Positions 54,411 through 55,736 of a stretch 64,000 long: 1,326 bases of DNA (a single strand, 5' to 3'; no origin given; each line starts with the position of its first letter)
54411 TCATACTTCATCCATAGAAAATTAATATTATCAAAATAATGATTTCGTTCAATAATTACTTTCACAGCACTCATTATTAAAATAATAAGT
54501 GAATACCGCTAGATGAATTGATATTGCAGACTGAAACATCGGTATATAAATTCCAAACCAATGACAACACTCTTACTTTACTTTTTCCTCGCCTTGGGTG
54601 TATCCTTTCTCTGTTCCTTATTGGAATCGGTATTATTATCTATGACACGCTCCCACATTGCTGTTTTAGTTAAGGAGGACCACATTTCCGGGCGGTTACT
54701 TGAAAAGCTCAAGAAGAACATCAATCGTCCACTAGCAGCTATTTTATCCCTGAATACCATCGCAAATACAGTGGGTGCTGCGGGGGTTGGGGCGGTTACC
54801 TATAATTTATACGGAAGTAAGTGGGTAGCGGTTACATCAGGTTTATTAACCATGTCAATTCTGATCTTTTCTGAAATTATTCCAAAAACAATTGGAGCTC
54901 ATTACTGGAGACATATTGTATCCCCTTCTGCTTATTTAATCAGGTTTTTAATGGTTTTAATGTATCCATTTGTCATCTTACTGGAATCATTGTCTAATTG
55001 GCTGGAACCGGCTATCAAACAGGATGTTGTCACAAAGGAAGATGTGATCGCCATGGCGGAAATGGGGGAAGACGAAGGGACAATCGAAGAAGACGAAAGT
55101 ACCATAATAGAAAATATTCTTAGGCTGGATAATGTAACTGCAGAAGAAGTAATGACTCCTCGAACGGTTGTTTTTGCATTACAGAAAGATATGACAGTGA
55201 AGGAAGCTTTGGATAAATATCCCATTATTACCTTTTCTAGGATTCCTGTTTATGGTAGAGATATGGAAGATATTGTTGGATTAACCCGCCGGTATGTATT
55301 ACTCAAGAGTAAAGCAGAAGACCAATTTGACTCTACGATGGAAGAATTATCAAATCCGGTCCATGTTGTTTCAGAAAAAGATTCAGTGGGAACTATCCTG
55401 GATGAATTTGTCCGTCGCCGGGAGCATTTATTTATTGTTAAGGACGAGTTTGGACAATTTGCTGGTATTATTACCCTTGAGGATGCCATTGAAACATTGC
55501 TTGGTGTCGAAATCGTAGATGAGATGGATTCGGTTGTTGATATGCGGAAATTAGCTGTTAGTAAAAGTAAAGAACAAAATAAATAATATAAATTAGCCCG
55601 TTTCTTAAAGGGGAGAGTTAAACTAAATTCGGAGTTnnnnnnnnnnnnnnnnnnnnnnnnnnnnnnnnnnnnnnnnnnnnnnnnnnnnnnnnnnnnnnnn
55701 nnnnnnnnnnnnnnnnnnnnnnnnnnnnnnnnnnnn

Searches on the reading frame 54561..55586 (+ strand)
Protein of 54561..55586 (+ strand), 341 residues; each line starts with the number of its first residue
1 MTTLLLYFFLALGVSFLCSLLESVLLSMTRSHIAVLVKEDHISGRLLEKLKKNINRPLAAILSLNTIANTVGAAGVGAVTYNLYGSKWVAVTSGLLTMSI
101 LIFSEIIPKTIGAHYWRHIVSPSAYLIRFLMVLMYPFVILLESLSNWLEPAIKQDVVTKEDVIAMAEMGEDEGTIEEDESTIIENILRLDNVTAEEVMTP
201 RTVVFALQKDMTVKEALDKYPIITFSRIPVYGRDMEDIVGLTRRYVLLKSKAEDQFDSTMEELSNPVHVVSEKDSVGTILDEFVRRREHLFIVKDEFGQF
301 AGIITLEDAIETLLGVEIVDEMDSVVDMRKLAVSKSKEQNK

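Call 7: search_protein_families(library=pfam, proteins=[window:54561-55586:+], max_evalue=0.001)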
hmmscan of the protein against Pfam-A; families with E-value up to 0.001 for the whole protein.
window:54561-55586:+ (341 aa): 2 families
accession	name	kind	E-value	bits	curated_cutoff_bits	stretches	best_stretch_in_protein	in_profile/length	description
PF01595.25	CNNM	-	2.4e-34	119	28.4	1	8-179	3-181/181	Cyclin M transmembrane N-terminal domain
PF00571.33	CBS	-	1.3e-11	45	24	1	264-314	6-56/57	CBS domain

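Call 9: find_encoding_contigs(protein=window:54561-55586:+, flank=10000, max_places=6)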
Protein window:54561-55586:+ (341 aa): 2 contigs read that carry it; 2 places shown.
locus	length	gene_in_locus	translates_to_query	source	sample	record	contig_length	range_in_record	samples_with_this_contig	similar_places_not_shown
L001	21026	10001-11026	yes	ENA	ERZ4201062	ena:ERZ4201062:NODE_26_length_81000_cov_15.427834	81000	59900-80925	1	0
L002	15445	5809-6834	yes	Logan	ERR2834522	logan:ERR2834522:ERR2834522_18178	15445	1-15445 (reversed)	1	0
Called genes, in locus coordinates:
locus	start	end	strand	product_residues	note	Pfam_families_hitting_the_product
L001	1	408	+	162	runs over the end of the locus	PF01467:CTP_transf_like, PF08218:Citrate_ly_lig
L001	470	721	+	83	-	PF09723:Zn_ribbon_8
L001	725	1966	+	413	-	PF00180:Iso_dh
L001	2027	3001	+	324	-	PF01018:GTP1_OBG, PF01926:MMR_HSR1, PF02421:FeoB_N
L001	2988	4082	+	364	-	PF14520:HHH_5 (weak), PF02481:DNA_processg_A, PF17782:WHD_DprA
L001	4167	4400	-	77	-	-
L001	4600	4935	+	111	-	PF04024:PspC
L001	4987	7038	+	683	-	PF01804:Penicil_amidase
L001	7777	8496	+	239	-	PF14808:TMEM164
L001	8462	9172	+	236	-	PF14808:TMEM164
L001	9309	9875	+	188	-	PF14808:TMEM164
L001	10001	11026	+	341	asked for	PF01595:CNNM, PF00571:CBS (weak)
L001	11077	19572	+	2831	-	PF18981:InlK_D3 (faint), PF13750:Big_3_3 (faint), PF19077:Big_13 (faint)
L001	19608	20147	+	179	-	PF00857:Isochorismatase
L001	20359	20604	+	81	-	PF02604:PhdYeFM_antitox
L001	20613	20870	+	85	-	PF05016:ParE_toxin (weak)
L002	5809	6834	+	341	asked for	PF01595:CNNM, PF00571:CBS (weak)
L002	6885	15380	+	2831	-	PF18981:InlK_D3 (faint), PF13750:Big_3_3 (faint), PF19077:Big_13 (faint)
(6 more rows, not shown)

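Call 15: search_protein_families(library=pfam, proteins=[L001:19201-19569:+], max_evalue=10)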
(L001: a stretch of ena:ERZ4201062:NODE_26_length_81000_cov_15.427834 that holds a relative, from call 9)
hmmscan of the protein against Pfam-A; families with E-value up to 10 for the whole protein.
L001:19201-19569:+ (123 aa): 1 family
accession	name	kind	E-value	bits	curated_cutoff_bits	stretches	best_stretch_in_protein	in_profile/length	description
PF03639.19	Glyco_hydro_81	-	0.018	14.7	25.6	1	17-72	198-255/323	Glycosyl hydrolase family 81 N-terminal domain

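Call 16: search_protein_families(library=ncbifam, proteins=[L001:19201-19569:+], max_evalue=10)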
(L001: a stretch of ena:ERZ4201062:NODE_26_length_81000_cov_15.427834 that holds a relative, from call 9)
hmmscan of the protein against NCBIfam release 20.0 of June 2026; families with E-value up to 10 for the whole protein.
L001:19201-19569:+ (123 aa): 0 families

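Call 21: find_homologous_proteins(query=L001:19219-19569:+, max_evalue=0.01)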
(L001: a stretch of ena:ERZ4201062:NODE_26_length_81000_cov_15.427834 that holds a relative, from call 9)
Query L001:19219-19569:+ (117 aa): 4 proteins with E <= 0.01 among 5 candidates.
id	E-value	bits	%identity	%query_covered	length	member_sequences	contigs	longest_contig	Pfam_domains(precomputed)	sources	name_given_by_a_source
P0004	1.1e-57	211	78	98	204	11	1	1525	-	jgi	-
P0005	3.8e-40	155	60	98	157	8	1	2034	-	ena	-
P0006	1.3e-37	147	80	71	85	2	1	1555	-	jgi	jgi:hypothetical protein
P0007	1.9e-13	69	81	36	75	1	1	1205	-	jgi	-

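Call 31: search_solved_structures(query=A2, max_evalue=10, show_alignments=2)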
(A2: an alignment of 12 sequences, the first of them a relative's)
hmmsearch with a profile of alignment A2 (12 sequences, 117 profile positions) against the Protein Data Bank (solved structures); distinct sequences matched with E-value up to 10: 3.
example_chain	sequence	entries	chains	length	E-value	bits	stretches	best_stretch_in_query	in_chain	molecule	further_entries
2ph5_A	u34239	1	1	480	0.27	14.3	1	52-91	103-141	Homospermidine synthase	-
1h4x_A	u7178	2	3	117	0.37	13.8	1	3-35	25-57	ANTI-SIGMA F FACTOR ANTAGONIST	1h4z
1h4y_A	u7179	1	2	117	0.37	13.8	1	3-35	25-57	ANTI-SIGMA F FACTOR ANTAGONIST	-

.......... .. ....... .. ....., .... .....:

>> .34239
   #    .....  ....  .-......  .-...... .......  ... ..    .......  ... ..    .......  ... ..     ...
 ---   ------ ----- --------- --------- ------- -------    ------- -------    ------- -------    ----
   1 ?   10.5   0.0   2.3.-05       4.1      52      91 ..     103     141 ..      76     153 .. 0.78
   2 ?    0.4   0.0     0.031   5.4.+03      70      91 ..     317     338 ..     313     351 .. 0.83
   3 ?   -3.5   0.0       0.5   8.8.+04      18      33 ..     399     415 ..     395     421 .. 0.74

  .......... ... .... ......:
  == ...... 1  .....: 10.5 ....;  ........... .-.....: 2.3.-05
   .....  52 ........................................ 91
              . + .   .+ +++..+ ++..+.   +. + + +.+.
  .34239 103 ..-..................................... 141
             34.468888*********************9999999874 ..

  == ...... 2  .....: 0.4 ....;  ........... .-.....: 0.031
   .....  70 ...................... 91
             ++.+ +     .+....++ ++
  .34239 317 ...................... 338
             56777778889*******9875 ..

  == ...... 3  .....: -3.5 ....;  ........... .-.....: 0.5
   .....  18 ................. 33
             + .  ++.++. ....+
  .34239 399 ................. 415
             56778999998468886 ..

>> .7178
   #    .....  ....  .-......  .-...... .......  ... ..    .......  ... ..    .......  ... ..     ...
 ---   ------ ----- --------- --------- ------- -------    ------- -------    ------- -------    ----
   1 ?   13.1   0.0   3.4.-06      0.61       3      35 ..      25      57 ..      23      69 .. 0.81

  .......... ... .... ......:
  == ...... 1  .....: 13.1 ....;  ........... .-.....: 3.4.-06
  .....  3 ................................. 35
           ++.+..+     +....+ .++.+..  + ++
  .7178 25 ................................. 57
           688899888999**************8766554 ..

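Call 38: find_homologous_proteins(query=A2, max_evalue=0.01)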
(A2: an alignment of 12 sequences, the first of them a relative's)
Query A2 (12 sequences) (117 aa, profile of the alignment): 9 proteins with E <= 0.01 among 378 candidates.
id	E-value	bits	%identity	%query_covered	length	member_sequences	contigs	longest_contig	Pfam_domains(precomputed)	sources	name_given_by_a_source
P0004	2.1e-64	232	78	98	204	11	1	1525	-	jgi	-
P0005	1.0e-60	220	60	98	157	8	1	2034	-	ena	-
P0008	3.0e-60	219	63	98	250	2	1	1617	-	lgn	-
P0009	6.4e-59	215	63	98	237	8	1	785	-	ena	-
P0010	2.6e-56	206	65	92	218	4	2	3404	-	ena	-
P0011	6.2e-53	195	61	93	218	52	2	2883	-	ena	-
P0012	3.9e-44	167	64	81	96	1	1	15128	-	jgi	jgi:hypothetical protein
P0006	8.8e-42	159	80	71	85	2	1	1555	-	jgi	jgi:hypothetical protein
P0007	5.8e-17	79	81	36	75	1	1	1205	-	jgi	-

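Call 50: predict_structure(alignment_id=A5)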
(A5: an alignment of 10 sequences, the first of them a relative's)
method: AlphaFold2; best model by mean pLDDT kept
length: 204 residues; sequences in the alignment: 10
mean_pLDDT: 57.6   pTM: 0.56
mean pLDDT of the five models: 57.6, 54.6, 53.7, 53.2, 51.5
residues with pLDDT >= 90: 6; 70-90: 60; 50-70: 57; < 50: 81
segments of 3 or more residues with pLDDT < 50: 1-24, 30-60, 74-79, 185-204
pLDDT, mean of each block of 10 residues (from residue 1): 29 37 48 40 39 42 55 50 52 71 68 84 84 72 85 75 76 63 52 41 28
secondary structure, 60 per line:
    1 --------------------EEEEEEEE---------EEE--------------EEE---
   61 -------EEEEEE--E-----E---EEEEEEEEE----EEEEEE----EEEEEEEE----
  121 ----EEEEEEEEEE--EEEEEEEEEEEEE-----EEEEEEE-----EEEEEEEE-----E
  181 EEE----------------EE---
elements in order: E21-28 E38-40 E55-57 E68-73 E86-94 E99-104 E109-116 E125-134 E137-149 E155-161 E167-174 E180-183

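Call 54: fold_search(model_id=the predicted structure, library=pdb)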
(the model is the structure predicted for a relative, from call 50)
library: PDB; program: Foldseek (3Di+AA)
matches with E <= 10: 396; with E <= 0.001: 0
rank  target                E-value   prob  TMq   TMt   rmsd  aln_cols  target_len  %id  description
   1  9fls_A                5.0e-02  0.28  0.16  0.12  13.4       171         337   12  CryoEM structure of the fragment-3 (2061-2397) in the grappling hook protein A (GhpA) in the bacterium Aureispira sp.  (released 2024-10-16)
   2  9flp_A                6.8e-02  0.14  0.16  0.06  24.2       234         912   11  CryoEM structure of the neck (1403-2314) in the grappling hook protein A (GhpA) in the bacterium Aureispira sp. CCB-QB (released 2024-10-16)
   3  9hjm_H                7.2e-02  0.14  0.16  0.09  21.5       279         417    9  Porphyromonas gingivalis BAM complex (released 2025-11-19)
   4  6xay_B                1.3e-01  0.18  0.20  0.16  22.9       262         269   12  Structure of a fragment of human fibronectin containing the 10th, 11th and 12th type III domains (released 2021-06-09)
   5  9flw_A                1.3e-01  0.11  0.16  0.08  25.3       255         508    9  CryoEM structure of the fragment-6 (3571-4078) in the grappling hook protein A (GhpA) in the bacterium Aureispira sp.  (released 2024-10-16)
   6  6fhm_B                1.3e-01  0.07  0.11  0.12  17.8       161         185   14  Crystal structure of the F47E mutant of the lipoprotein localization factor, LolA (released 2018-07-25)
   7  9fly_A                1.6e-01  0.20  0.20  0.08  18.3       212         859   10  CryoEM structure of the base (4151-5009) in the grappling hook protein A (GhpA) in the bacterium Aureispira sp. CCB-QB (released 2024-10-16)
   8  9g8b_A                1.7e-01  0.08  0.13  0.10  15.9       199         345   13  CryoEM structure of the fragment-2 (2892-3236) in the grappling hook protein A (GhpA) in the bacterium Aureispira sp.  (released 2024-10-16)
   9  4go6_D                1.7e-01  0.07  0.13  0.14  16.5       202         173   12  Crystal structure of HCF-1 self-association sequence 1 (released 2012-10-17)
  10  4j80_A                3.3e-01  0.41  0.22  0.17   6.9        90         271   10  Thermus thermophilus DnaJ (released 2013-07-31)
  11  6ue8_L                3.3e-01  0.07  0.17  0.16  16.9       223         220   12  Structure of tetrameric sIgA complex (Class 1) (released 2020-02-19)
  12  9flv_A                3.4e-01  0.08  0.17  0.11  27.1       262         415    8  CryoEM structure of the fragment-5 (2393-2807) in the grappling hook protein A (GhpA) in the bacterium Aureispira sp.  (released 2024-10-16)
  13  9flu_A                3.6e-01  0.06  0.15  0.11  28.2       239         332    9  CryoEM structure of the fragment-1 (3402-3733) in the grappling hook protein A (GhpA) in the bacterium Aureispira sp.  (released 2024-10-16)
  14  4nzd_C                4.0e-01  0.07  0.18  0.17  26.8       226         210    7  Interleukin 21 receptor (released 2014-12-17)
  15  7dm0_A                5.5e-01  0.15  0.18  0.21  11.4       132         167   20  Biofilm associated protein - C region (released 2021-12-15)
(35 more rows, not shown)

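Call 56: find_encoding_contigs(protein=P0011, flank=5000, max_places=4)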
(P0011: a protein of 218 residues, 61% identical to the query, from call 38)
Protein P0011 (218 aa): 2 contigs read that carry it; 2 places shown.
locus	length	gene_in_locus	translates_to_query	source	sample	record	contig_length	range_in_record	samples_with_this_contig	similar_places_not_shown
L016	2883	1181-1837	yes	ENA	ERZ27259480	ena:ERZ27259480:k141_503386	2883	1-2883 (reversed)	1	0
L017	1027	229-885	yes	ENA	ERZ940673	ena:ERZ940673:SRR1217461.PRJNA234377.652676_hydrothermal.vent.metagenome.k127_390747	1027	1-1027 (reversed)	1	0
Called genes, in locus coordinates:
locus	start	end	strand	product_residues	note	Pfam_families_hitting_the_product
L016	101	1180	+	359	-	PF14326:DUF4384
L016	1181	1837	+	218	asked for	-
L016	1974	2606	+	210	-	-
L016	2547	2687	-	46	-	-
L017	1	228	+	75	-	?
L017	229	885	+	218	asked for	-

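Call 63: search_protein_families(library=pfam, alignment_id=A2, max_evalue=1)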
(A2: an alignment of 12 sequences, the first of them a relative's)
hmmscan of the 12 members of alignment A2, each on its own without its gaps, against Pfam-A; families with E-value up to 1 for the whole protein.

A. member 1, L001:19219-19569:+ (117 aa): 1 family
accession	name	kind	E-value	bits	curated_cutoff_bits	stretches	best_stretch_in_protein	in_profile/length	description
PF03639.19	Glyco_hydro_81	-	0.017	14.8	25.6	1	11-66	198-255/323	Glycosyl hydrolase family 81 N-terminal domain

B. families by the number of members that match (of 12 scanned): 1 family
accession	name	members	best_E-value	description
PF03639.19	Glyco_hydro_81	8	0.0015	Glycosyl hydrolase family 81 N-terminal domain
